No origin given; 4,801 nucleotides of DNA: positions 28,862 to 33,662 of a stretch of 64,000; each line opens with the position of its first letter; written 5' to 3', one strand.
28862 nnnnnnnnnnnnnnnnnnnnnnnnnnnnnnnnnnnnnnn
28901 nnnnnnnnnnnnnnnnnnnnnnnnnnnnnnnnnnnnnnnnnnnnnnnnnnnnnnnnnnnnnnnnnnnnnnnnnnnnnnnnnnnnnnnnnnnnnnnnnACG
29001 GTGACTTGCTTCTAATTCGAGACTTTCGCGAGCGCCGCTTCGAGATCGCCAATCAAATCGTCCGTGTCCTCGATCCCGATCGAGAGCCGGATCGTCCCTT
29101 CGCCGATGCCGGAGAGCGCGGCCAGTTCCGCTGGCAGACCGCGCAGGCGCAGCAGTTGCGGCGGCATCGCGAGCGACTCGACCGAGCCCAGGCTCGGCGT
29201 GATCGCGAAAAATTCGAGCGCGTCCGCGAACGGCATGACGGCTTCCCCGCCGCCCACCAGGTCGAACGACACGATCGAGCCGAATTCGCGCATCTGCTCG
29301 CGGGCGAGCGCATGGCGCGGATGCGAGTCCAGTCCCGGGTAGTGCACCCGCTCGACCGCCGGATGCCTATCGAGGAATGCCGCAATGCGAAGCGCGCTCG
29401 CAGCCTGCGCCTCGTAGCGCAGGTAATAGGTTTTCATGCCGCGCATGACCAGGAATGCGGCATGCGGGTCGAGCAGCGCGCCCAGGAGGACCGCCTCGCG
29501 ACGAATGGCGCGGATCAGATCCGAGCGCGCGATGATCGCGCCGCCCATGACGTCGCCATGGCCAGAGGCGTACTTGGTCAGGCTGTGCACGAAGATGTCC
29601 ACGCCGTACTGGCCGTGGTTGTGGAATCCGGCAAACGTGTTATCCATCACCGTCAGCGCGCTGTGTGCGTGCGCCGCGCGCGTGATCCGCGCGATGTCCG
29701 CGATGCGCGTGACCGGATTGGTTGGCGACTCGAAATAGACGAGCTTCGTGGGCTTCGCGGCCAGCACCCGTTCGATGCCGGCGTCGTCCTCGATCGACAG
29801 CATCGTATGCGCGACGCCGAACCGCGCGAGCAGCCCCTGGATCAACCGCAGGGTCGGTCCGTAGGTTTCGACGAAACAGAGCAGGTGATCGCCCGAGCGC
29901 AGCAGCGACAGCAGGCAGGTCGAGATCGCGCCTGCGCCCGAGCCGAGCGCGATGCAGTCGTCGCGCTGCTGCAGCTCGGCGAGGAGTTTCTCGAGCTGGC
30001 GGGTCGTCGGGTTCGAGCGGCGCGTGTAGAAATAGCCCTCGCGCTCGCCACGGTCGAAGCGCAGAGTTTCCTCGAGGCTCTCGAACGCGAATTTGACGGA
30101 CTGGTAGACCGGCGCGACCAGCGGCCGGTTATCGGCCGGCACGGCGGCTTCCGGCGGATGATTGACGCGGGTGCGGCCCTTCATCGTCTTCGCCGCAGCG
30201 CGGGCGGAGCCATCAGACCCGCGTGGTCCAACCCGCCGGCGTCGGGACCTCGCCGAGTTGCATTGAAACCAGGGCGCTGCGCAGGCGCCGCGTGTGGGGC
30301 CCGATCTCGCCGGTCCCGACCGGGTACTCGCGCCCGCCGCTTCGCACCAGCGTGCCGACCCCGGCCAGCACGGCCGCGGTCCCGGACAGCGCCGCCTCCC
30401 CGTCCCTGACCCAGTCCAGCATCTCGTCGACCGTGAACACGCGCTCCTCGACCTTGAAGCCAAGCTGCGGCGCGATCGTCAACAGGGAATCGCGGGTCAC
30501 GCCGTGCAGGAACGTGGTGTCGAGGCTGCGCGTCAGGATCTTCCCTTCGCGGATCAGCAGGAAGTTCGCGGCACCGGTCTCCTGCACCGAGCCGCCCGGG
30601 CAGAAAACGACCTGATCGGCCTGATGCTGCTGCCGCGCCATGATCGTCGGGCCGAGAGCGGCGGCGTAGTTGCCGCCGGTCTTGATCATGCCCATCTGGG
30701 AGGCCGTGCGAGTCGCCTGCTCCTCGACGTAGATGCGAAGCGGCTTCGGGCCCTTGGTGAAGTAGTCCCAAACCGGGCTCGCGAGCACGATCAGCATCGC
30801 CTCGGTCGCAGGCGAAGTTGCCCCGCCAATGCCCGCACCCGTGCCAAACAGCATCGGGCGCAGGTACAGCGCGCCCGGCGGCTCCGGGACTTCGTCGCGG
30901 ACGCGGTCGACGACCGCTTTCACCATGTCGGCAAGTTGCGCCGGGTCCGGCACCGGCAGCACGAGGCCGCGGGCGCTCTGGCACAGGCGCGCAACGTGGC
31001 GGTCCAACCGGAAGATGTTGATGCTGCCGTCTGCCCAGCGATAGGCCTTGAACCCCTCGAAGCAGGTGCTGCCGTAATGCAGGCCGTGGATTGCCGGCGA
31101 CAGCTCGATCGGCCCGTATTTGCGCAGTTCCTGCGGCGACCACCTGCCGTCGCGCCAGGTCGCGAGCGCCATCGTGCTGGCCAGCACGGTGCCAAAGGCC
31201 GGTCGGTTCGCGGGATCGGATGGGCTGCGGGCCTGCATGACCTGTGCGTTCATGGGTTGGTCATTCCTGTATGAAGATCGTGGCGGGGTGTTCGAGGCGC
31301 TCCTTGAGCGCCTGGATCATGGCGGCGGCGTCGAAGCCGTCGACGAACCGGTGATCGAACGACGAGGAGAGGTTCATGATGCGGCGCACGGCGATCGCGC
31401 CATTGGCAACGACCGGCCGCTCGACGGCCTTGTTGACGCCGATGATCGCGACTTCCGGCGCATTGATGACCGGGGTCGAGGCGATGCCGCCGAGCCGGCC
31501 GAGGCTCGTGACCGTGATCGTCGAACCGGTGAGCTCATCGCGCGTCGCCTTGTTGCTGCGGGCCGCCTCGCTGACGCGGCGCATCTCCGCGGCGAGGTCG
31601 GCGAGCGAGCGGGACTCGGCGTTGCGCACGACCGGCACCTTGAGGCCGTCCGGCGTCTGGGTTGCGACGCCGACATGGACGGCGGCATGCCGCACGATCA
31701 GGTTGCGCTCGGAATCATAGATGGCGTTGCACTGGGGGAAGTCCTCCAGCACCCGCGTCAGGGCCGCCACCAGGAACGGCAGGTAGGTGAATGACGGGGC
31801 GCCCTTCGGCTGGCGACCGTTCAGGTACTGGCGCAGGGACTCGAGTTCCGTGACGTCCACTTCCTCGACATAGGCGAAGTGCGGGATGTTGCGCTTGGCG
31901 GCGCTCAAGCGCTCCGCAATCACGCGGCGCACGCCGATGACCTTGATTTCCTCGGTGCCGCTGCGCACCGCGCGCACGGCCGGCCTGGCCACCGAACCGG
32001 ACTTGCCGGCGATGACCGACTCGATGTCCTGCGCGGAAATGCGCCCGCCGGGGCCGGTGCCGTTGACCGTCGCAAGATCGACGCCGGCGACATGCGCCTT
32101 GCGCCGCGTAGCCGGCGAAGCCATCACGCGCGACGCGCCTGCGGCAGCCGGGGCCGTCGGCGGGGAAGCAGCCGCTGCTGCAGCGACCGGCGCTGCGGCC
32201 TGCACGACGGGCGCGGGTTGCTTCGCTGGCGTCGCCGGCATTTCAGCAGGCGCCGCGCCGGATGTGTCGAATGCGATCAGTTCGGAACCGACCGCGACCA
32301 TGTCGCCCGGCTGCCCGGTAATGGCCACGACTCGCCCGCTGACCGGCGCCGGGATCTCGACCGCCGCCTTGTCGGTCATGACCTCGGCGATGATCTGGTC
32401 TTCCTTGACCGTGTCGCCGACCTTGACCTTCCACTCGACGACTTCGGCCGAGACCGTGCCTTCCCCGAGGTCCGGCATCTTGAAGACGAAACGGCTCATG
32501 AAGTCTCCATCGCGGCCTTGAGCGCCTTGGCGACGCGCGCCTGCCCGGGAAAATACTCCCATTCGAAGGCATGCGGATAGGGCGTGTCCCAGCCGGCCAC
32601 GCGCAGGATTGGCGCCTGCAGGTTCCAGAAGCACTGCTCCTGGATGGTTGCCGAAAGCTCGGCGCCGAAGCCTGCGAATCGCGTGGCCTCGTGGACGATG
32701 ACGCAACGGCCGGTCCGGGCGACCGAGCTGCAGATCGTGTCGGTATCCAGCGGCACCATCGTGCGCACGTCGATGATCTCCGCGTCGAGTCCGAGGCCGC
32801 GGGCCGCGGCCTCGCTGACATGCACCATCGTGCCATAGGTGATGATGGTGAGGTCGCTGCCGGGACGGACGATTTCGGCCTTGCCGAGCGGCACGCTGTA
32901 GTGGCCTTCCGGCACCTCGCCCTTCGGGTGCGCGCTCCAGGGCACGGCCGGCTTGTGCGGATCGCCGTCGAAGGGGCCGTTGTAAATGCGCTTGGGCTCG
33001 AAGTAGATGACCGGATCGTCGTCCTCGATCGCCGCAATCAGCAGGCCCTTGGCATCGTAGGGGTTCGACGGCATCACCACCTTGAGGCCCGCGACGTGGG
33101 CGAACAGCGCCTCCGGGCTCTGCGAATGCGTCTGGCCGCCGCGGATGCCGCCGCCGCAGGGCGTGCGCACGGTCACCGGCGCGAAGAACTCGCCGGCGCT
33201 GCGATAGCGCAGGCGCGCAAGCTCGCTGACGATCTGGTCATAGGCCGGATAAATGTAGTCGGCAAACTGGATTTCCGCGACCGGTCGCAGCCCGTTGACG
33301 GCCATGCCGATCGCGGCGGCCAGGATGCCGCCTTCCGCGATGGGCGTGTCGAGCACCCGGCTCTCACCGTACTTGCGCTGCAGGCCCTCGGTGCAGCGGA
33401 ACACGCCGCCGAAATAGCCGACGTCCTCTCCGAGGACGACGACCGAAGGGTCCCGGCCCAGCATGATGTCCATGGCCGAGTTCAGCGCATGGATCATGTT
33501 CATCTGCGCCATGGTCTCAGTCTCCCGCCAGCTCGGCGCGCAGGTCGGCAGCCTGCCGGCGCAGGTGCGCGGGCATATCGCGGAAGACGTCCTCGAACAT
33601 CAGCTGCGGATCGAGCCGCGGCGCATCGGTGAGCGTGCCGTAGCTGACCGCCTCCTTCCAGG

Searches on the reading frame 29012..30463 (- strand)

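Call 88: search_protein_families(library=pfam, proteins=[window:29012-30463:-], max_evalue=0.00001)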
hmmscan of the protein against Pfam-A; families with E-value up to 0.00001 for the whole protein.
window:29012-30463:- (483 aa): 2 families
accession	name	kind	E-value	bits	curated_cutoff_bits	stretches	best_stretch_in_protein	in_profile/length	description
PF01053.26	Cys_Met_Meta_PP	-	6.4e-107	357.8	27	1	114-478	17-380/381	Cys/Met metabolism PLP-dependent enzyme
PF00155.27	Aminotran_1_2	-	3.1e-06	27.1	19.7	1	155-283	45-194/361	Aminotransferase class I and II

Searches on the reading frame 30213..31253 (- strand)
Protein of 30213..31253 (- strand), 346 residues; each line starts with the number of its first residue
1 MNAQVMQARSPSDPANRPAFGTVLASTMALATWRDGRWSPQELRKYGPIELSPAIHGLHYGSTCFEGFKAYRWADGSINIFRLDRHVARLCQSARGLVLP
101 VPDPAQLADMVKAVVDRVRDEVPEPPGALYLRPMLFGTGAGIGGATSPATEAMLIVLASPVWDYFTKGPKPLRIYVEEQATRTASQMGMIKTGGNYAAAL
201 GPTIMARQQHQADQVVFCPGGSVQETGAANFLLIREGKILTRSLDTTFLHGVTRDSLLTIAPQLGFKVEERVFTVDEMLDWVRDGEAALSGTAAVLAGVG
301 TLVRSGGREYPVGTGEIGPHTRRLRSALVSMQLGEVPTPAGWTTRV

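Call 88: search_protein_families(library=pfam, proteins=[window:30213-31253:-], max_evalue=0.00001)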
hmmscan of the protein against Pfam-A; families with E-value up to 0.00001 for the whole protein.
window:30213-31253:- (346 aa): 1 family
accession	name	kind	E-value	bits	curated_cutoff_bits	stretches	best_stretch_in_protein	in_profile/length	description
PF01063.24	Aminotran_4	-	1.5e-30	107.2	28.5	1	64-294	2-215/223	Amino-transferase class IV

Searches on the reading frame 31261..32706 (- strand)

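Call 88: search_protein_families(library=pfam, proteins=[window:31261-32706:-], max_evalue=0.00001)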
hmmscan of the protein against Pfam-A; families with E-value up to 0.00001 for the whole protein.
window:31261-32706:- (481 aa): 4 families
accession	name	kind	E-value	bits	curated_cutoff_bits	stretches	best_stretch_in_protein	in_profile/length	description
PF00198.28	2-oxoacid_dh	-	5.4e-77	258.8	23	1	250-478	3-231/232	2-oxoacid dehydrogenases acyltransferase (catalytic domain)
PF00364.28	Biotin_lipoyl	-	2.7e-20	72.4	22.1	1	75-144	3-71/73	Biotin-requiring enzyme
PF02817.22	E3_binding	-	4.9e-12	46.3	23.7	1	194-229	1-36/36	e3 binding domain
PF13533.13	Biotin_lipoyl_2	-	5e-07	29.8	29.8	0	85-108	7-30/32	Biotin-lipoyl like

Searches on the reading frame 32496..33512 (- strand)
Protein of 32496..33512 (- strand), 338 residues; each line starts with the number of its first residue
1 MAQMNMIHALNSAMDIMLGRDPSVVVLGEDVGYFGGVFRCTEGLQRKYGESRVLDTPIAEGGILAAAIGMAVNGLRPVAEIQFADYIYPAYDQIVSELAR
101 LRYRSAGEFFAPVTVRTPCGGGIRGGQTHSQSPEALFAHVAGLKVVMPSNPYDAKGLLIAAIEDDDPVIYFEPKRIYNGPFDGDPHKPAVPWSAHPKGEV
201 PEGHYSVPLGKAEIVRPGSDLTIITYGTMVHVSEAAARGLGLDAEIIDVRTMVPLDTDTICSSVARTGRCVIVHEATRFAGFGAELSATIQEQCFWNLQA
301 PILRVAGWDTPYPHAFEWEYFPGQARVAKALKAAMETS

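Call 88: search_protein_families(library=pfam, proteins=[window:32496-33512:-], max_evalue=0.00001)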
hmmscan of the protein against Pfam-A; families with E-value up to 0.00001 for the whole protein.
window:32496-33512:- (338 aa): 2 families
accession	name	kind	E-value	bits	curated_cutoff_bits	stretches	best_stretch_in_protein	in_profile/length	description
PF02779.29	Transket_pyr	-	9.3e-41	139.8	27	1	3-178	2-173/174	Transketolase, pyrimidine binding domain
PF02780.25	Transketolase_C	-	1.7e-36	125.3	25.9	1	210-327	1-124/124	Transketolase, C-terminal domain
